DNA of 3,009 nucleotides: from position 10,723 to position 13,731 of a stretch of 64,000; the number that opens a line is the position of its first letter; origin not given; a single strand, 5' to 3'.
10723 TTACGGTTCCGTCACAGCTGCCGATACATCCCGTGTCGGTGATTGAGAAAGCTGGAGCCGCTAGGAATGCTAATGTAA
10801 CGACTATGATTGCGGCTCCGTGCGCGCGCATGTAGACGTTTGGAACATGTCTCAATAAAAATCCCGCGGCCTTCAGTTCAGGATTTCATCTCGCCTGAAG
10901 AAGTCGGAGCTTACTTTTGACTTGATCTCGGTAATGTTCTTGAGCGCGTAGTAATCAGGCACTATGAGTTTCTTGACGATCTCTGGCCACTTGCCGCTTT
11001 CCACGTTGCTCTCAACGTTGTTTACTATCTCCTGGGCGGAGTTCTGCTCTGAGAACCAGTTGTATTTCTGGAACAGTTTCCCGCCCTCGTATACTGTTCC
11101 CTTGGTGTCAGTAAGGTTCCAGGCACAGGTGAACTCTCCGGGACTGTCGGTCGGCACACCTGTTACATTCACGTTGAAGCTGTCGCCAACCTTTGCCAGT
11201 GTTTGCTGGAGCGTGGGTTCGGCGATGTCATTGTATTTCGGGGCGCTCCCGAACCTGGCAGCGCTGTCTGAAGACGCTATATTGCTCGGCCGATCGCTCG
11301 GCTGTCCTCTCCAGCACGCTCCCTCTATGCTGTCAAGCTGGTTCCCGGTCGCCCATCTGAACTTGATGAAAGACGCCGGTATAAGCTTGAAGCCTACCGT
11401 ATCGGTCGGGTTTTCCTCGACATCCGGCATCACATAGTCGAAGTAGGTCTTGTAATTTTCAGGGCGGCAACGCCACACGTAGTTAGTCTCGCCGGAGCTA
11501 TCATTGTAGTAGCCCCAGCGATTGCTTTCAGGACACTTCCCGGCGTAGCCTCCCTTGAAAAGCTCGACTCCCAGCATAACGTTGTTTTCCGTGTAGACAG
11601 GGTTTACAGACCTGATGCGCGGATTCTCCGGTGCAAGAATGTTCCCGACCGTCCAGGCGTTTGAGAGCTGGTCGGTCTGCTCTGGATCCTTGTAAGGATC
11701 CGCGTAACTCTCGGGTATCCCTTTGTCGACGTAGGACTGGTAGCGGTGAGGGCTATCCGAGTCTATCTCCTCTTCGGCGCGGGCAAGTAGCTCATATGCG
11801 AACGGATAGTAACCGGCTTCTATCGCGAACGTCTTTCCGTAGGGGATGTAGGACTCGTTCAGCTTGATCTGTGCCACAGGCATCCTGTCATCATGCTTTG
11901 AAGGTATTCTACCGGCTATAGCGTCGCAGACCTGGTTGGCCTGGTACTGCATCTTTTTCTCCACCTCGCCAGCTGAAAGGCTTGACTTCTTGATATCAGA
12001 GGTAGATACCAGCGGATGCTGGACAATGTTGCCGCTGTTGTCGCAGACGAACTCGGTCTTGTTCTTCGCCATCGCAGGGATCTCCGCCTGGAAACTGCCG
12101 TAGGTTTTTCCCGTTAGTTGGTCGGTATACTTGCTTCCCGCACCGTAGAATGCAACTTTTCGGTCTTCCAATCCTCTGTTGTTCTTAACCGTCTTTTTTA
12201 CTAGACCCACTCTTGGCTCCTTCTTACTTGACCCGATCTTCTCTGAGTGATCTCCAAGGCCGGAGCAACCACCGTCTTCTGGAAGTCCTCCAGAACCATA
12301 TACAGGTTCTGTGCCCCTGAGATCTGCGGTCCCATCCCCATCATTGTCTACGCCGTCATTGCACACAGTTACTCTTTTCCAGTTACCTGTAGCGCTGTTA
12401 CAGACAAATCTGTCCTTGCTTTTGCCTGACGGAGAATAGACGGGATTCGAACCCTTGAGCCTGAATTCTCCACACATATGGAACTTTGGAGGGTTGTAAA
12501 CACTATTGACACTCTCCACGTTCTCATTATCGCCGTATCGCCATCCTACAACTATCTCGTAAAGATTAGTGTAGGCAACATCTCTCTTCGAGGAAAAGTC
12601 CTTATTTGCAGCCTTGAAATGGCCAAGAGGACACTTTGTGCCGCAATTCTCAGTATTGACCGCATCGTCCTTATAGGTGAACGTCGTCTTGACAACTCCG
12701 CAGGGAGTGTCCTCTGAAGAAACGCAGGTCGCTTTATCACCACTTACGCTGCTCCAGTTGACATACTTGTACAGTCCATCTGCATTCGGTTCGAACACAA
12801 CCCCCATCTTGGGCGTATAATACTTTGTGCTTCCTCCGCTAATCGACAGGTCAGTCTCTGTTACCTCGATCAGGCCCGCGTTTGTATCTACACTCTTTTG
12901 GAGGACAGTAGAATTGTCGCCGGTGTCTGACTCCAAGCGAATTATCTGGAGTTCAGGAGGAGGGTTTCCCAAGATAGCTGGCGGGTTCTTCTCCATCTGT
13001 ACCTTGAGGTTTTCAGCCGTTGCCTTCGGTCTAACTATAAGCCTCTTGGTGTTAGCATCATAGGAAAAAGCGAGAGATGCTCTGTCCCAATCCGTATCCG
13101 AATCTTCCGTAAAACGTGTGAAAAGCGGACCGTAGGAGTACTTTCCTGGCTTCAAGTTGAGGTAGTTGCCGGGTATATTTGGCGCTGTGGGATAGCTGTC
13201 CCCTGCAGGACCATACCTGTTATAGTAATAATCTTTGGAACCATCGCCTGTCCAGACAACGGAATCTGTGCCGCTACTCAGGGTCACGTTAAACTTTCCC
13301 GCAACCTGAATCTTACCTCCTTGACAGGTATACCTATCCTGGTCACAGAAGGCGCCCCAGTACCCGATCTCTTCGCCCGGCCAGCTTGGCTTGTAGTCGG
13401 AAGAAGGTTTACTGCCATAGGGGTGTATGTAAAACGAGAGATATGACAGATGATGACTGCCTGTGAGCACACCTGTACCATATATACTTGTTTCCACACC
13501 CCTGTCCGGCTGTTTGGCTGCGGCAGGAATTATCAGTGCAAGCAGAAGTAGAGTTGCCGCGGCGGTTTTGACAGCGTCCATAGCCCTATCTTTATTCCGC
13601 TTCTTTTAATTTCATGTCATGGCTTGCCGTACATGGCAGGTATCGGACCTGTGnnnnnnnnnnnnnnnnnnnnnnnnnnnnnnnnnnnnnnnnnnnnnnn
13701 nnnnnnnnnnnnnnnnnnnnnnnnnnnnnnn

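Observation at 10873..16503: Paralogous pair of about 900-950 aa secreted Cys-rich proteins carrying a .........(D/N)G motif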

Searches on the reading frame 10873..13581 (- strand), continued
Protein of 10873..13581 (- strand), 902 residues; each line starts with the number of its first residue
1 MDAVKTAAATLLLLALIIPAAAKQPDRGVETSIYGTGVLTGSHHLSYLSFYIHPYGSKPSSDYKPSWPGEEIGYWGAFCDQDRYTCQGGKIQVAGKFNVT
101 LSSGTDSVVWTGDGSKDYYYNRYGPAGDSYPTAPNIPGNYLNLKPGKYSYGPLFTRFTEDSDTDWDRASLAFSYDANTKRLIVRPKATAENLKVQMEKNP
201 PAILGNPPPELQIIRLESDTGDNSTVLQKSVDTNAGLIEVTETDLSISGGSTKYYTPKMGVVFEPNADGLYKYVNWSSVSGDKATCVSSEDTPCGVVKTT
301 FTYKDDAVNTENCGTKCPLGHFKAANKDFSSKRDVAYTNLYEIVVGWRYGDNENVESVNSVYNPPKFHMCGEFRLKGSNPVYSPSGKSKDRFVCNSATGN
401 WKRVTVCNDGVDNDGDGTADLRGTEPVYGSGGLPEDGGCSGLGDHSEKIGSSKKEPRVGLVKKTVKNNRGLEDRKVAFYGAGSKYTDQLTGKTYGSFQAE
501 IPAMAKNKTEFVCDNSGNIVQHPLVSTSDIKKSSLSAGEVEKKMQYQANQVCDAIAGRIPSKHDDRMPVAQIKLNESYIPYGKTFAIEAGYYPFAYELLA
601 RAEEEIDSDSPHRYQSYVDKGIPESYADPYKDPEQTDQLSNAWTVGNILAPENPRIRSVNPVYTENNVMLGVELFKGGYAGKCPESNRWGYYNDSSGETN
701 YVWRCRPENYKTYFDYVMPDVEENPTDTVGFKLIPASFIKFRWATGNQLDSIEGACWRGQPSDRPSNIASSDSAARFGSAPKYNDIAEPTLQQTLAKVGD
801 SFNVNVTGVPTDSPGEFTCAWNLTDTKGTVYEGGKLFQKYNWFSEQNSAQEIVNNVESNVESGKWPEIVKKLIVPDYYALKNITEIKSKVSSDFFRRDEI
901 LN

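Call 95: predict_structure(alignment_id=A5)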
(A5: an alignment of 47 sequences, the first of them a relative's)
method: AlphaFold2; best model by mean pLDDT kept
length: 842 residues; sequences in the alignment: 47
mean_pLDDT: 71.8   pTM: 0.47
mean pLDDT of the five models: 71.8, 70.6, 69.9, 67.8, 67.6
residues with pLDDT >= 90: 166; 70-90: 338; 50-70: 209; < 50: 129
segments of 3 or more residues with pLDDT < 50: 20-44, 121-137, 250-260, 394-397, 476-481, 767-814, 834-842
pLDDT, mean of each block of 10 residues (from residue 1): 71 62 36 42 57 69 68 69 74 61 62 63 38 45 75 86 82 74 86 65 82 88 83 70 62 47 68 73 92 71 78 73 76 90 85 92 83 66 64 56 95 95 92 85 90 87 77 53 71 81 76 90 87 93 90 87 75 69 88 69 77 89 84 79 73 82 83 71 62 79 83 84 87 78 87 82 55 27 28 26 30 51 62 47 30
secondary structure, 60 per line:
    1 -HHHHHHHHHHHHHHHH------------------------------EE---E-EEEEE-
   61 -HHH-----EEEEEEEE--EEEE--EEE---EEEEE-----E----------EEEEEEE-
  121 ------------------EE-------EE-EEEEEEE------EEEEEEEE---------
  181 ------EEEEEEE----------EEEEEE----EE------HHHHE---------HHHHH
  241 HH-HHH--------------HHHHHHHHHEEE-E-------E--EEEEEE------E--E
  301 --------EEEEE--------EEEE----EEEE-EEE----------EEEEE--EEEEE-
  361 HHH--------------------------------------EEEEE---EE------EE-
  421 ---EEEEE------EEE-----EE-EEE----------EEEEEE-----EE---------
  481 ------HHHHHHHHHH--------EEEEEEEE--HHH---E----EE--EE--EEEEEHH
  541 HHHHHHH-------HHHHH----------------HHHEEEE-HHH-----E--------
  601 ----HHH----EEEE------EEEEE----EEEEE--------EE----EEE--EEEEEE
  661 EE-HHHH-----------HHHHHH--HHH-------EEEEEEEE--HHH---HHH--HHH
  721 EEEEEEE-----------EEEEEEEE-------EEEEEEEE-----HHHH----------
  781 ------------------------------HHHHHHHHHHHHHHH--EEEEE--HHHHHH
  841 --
elements in order (helices of 4 or more, strands of 3 or more residues): H2-17 E55-59 E70-77 E80-83 E86-88 E92-96 E113-119 E151-157 E164-171 E187-193 E204-209 H222-225 H236-242 H261-269 E270-272 E285-290 E309-313 E322-325 E330-333 E335-337 E348-352 E355-359 E402-406 E424-428 E435-437 E446-448 E459-464 H487-496 E505-512 E534-538 H539-547 H555-559 E579-582 E612-615 E622-626 E631-635 E650-652 E655-662 H664-667 H679-684 E697-704 E721-727 E739-746 E754-761 H767-770 H811-825 E828-832 H835-840

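Call 97: fold_search(model_id=the predicted structure, library=pdb)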
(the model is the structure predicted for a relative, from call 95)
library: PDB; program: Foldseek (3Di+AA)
matches with E <= 10: 509; with E <= 0.001: 0
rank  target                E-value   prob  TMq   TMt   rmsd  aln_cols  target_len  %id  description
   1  2oxb_A                2.7e-02  0.06  0.08  0.10  21.5       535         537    9  Crystal structure of a cell-wall invertase (E203Q) from Arabidopsis thaliana in complex with sucrose (released 2008-01-22)
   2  5ek5_A                1.7e-01  0.57  0.09  0.43   5.9       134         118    7  STRUCTURAL CHARACTERIZATION OF IRMA FROM ESCHERICHIA COLI (released 2016-03-09)
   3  8v98_A                2.0e-01  0.21  0.08  0.16   9.0       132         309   11  GII.24 Loreto 1972 norovirus protruding domain (released 2024-06-19)
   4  1fyh_B                2.5e-01  0.72  0.08  0.28   5.7       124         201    8  1:1 COMPLEX BETWEEN AN INTERFERON GAMMA SINGLE-CHAIN VARIANT AND ITS RECEPTOR (released 2000-10-11)
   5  2ox5_A                3.3e-01  0.25  0.08  0.38   8.3       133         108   10  The SoxYZ complex of Paracoccus pantotrophus (released 2007-05-22)
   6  2oxh_A                5.2e-01  0.23  0.08  0.39   8.3       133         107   10  The SOXYZ Complex of Paracoccus Pantotrophus (released 2007-05-22)
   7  8tb7_H                5.2e-01  0.06  0.07  0.20  15.2       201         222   13  Cryo-EM Structure of GPR61- (released 2023-10-04)
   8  5kqv_F                6.1e-01  0.21  0.09  0.11   7.4       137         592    4  Insulin receptor ectodomain construct comprising domains L1,CR,L2, FnIII-1 and alphaCT peptide in complex with bovine  (released 2017-07-19)
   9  8fk7_A                6.4e-01  0.18  0.07  0.29   8.0       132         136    8  Structure of the Pyrobaculum calidifontis flagellar-like archaeal type IV pilus (released 2023-06-28)
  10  8c67_C                7.2e-01  0.10  0.07  0.20  10.1       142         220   13  Crystal structure of Ab25 Fab (released 2024-04-24)
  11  1fyh_E                7.6e-01  0.38  0.08  0.27   6.2       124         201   10  1:1 COMPLEX BETWEEN AN INTERFERON GAMMA SINGLE-CHAIN VARIANT AND ITS RECEPTOR (released 2000-10-11)
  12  6z2o                  7.6e-01  0.15  0.07  0.14   7.9       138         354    9  Crystal structure of wild type OgpA from Akkermansia muciniphila in P 21 21 21 (released 2020-09-30)
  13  8bz8_B                7.6e-01  0.08  0.07  0.09   9.1       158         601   10  Crystal structure of the L. monocytogenes RmlT D198A variant in complex with TDP-rhamnose (released 2023-12-27)
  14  2oxg_C                8.0e-01  0.18  0.08  0.40   7.8       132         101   10  The SoxYZ Complex of Paracoccus pantotrophus (released 2007-05-22)
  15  9gzj_B                8.0e-01  0.05  0.08  0.11  13.8       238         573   10  Crystal structure of the L. monocytogenes RmlT in complex with 3-RboP-(CH2)6NH2 (released 2024-12-18)
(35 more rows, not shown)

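Call 98: search_protein_families(library=ncbifam, proteins=[L006:3642-6488:+, L010:16127-21001:+, L001:3361-5757:+, L005:5579-9226:+, P0007, P0017], max_evalue=0.1)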
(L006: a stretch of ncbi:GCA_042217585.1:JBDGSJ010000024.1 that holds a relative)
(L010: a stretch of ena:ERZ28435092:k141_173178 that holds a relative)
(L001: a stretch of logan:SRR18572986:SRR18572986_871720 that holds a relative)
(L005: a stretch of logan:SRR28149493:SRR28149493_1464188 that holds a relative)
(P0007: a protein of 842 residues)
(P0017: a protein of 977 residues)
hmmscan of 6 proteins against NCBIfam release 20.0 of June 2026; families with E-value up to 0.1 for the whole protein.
L006:3642-6488:+ (948 aa): 1 family
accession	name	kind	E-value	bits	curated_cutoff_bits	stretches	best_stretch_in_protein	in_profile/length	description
NF033662.1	acid_disulf_rpt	repeat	1.3e-07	31.3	41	1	40-62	6-28/32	acidic double-disulfide repeat-containing protein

L010:16127-21001:+ (1624 aa): 0 families

L001:3361-5757:+ (798 aa): 0 families

L005:5579-9226:+ (1215 aa): 1 family
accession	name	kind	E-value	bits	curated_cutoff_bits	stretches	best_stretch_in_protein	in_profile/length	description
NF033662.1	acid_disulf_rpt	repeat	0.00027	20.6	41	1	464-481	4-21/32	acidic double-disulfide repeat-containing protein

P0007 (842 aa): 0 families

P0017 (977 aa): 0 families

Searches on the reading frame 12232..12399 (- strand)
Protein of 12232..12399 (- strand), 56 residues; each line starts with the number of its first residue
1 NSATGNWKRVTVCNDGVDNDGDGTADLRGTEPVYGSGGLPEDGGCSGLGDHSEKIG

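Call 66: search_solved_structures(query=window:12232-12399:-, max_evalue=10, show_alignments=3)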
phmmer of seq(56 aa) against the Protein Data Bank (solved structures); distinct sequences matched with E-value up to 10: 2.
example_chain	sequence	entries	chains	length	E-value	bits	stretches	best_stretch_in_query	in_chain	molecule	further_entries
7plp_A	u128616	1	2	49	0.41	14.7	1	10-28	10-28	Teneurin-4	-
5e03_A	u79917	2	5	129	0.89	13.6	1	28-44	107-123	CTLA-4 nanobody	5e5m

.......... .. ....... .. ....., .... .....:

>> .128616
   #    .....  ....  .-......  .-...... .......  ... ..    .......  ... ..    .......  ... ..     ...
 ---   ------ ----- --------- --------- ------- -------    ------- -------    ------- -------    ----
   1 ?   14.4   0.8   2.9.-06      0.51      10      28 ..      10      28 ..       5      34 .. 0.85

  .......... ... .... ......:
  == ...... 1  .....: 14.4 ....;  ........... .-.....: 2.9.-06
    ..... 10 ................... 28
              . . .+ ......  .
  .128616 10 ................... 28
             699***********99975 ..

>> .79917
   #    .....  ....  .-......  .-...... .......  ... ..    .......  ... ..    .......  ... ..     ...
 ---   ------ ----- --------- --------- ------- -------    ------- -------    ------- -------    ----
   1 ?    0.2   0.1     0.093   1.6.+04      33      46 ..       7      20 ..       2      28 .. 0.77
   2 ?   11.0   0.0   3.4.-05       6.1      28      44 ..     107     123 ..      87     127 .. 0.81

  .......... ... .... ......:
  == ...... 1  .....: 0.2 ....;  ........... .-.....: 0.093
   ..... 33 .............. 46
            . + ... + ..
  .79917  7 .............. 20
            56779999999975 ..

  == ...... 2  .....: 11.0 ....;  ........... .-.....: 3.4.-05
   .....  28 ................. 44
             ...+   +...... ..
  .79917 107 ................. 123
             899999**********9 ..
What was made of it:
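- On Thrombospondin type 3 repeat / teneurin C-rich domain: E 0.41 against 7PLP (call 66).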
